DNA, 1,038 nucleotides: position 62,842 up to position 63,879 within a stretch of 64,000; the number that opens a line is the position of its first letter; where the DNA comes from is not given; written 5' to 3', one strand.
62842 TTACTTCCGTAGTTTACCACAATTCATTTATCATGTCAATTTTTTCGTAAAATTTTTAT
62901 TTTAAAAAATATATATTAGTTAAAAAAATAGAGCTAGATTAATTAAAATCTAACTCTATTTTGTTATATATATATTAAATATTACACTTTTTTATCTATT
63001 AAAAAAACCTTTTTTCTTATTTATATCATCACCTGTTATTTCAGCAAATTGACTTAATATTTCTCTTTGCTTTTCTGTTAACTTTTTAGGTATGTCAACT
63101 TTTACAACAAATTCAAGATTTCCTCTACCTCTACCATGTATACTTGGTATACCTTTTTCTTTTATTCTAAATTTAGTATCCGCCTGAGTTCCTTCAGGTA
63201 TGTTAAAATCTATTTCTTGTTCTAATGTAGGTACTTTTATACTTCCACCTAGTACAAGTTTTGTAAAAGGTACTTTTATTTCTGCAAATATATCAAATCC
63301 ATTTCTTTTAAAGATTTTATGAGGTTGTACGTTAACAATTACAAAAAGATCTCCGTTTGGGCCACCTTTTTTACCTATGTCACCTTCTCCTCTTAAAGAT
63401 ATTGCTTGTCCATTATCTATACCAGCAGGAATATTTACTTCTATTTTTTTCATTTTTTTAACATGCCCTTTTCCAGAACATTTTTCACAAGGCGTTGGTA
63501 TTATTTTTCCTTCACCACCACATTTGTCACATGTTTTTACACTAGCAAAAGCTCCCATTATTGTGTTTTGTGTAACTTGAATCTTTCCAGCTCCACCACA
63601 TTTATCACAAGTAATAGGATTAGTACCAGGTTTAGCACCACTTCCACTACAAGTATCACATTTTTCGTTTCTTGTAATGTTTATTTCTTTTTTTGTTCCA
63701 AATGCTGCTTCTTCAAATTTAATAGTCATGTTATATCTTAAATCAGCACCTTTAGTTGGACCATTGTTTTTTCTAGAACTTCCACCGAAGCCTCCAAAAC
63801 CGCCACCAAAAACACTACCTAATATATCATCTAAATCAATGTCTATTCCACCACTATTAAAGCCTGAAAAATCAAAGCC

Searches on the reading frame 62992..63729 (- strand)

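Call 35: search_protein_families(library=pfam, proteins=[window:62992-63729:-], max_evalue=0.001)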
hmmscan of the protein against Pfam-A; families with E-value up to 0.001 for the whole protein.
window:62992-63729:- (245 aa): 3 families
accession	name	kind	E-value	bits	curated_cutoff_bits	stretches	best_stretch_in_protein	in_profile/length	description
PF01556.23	DnaJ_C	-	5e-48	163.4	26.6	1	1-214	5-152/152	DnaJ C terminal domain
PF00684.25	DnaJ_CXXCXGXG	-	1.7e-17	63.9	32.7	1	24-88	1-65/65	DnaJ central domain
PF15777.11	Anti-TRAP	-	4.1e-06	27.1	32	0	22-52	11-44/59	Tryptophan RNA-binding attenuator protein inhibitory protein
